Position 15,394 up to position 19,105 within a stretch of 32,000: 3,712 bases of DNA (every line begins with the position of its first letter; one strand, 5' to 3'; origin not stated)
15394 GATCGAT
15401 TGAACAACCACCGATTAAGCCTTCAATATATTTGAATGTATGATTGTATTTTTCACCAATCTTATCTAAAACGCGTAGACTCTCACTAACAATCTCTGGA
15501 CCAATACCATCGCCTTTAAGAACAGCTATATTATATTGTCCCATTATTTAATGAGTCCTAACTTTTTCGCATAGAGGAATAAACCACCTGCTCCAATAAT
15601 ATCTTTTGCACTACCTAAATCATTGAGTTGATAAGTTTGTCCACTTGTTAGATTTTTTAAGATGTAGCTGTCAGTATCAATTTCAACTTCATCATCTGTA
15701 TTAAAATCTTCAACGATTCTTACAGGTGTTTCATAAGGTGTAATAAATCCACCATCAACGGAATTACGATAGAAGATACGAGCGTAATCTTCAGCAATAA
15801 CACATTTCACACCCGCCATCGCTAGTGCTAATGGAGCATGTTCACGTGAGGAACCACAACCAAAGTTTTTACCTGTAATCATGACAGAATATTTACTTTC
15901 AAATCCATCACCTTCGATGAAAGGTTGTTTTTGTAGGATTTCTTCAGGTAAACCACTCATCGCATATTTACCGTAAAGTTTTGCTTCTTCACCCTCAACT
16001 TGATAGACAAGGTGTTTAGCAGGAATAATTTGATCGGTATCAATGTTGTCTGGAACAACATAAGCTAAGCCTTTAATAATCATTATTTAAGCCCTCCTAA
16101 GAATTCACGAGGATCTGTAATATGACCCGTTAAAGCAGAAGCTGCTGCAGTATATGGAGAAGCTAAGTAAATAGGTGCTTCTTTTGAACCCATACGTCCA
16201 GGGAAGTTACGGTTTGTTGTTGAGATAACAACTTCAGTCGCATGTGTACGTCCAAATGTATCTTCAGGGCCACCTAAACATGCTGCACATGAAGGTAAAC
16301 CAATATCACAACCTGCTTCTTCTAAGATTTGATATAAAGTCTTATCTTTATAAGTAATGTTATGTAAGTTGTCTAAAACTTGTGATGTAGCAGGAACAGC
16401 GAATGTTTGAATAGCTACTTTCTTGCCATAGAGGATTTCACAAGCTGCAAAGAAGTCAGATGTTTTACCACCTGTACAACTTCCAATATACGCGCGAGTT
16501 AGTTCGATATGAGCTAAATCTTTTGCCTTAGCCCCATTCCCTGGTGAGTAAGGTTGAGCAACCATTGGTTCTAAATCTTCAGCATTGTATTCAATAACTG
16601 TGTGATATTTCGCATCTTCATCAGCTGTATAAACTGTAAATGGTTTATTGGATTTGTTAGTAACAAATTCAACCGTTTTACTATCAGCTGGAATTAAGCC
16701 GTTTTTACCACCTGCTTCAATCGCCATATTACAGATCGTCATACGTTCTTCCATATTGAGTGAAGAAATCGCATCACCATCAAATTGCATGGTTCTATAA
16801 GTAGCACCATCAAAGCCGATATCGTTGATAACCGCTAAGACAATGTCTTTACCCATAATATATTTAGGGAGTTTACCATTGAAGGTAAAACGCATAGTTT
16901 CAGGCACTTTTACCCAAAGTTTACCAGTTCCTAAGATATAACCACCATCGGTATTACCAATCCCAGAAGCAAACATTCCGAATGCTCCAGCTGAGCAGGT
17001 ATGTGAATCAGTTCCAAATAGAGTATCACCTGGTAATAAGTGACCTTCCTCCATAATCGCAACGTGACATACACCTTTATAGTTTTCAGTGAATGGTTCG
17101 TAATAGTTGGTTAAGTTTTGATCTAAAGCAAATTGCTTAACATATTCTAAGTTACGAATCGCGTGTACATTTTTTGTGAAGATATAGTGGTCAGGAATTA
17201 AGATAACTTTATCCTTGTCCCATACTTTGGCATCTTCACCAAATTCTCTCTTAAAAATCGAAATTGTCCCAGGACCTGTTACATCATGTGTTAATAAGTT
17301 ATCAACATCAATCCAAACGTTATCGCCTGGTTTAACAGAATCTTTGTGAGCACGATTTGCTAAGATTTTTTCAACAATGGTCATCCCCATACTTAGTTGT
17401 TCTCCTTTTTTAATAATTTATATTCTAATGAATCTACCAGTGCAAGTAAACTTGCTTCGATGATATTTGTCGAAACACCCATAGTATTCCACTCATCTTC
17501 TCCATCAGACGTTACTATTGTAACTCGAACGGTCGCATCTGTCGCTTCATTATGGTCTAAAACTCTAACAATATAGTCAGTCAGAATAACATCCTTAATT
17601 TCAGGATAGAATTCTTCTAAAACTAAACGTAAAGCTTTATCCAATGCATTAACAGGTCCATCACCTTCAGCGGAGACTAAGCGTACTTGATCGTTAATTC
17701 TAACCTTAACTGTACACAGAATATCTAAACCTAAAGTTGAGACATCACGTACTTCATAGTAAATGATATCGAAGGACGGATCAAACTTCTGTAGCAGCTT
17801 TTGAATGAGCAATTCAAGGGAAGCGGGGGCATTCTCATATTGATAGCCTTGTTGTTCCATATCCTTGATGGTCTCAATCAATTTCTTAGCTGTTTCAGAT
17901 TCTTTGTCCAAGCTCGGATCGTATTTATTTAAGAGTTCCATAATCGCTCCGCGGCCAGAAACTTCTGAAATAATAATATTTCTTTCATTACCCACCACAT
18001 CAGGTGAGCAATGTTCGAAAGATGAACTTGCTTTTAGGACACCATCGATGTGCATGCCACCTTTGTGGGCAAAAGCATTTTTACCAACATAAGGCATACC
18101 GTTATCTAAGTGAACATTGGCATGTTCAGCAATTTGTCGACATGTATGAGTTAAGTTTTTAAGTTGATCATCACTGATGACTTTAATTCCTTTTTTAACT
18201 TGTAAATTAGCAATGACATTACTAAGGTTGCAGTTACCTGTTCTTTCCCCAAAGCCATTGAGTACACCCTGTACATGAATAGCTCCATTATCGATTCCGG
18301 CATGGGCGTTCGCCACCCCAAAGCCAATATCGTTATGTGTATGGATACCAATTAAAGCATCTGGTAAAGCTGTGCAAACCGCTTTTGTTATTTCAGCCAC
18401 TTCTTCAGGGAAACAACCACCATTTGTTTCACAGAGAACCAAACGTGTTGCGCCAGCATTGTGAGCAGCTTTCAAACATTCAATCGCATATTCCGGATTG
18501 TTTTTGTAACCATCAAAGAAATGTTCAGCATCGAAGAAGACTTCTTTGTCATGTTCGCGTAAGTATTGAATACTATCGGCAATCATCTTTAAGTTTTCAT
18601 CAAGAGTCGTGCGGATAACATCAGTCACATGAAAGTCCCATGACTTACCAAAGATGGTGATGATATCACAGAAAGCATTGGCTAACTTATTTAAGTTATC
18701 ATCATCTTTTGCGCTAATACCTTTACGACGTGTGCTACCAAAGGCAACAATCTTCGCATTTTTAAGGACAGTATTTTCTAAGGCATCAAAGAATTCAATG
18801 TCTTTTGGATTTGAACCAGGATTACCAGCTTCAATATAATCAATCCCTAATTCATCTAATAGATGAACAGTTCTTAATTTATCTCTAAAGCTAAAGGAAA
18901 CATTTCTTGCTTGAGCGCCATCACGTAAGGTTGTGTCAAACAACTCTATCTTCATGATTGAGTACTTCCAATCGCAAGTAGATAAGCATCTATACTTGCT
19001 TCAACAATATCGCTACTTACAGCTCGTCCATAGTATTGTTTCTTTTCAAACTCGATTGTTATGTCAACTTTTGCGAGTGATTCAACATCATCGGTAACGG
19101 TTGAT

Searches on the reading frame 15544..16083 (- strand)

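Call 52: search_protein_families(library=pfam, proteins=[window:15544-16083:-], max_evalue=0.00001)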
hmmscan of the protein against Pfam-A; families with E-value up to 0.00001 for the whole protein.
window:15544-16083:- (179 aa): 1 family
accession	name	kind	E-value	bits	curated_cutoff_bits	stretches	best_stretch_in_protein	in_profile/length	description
PF00694.25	Aconitase_C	-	2.2e-18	67.3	22.8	1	67-114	77-124/131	Aconitase C-terminal domain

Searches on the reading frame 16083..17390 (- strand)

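Call 52: search_protein_families(library=pfam, proteins=[window:16083-17390:-], max_evalue=0.00001)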
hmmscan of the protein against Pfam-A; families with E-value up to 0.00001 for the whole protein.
window:16083-17390:- (435 aa): 1 family
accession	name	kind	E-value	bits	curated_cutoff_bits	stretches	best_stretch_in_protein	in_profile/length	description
PF00330.25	Aconitase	-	6.4e-85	286.3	28.7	2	7-289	1-303/463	Aconitase family (aconitate hydratase)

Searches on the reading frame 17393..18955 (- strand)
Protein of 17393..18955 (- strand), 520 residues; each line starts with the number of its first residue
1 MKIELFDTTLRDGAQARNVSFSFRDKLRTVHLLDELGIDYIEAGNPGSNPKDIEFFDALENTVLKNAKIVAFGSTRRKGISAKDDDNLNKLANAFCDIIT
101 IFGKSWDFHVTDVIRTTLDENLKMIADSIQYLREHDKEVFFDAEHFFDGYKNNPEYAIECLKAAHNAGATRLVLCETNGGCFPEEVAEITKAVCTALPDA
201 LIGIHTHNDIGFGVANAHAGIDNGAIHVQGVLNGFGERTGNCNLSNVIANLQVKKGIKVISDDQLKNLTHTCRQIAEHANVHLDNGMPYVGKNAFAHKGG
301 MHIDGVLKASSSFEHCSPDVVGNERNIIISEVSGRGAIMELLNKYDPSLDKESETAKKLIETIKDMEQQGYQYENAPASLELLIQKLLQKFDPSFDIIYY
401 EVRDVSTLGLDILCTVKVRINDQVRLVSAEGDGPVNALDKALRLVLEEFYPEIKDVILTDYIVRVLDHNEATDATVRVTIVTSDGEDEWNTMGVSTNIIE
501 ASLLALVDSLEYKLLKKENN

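Call 52: search_protein_families(library=pfam, proteins=[window:17393-18955:-], max_evalue=0.00001)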
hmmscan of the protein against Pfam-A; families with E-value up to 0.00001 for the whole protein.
window:17393-18955:- (520 aa): 3 families
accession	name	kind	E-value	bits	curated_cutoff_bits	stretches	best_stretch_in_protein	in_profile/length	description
PF00682.25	HMGL-like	-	5.8e-51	173.8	29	1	2-266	1-251/260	HMGL-like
PF08502.15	LeuA_dimer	-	8.3e-23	81.2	24.9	1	376-513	3-130/131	LeuA allosteric (dimerisation) domain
PF22617.1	HCS_D2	-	2e-15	57.4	27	1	290-369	2-80/82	Homocitrate synthase post-HMGL domain-like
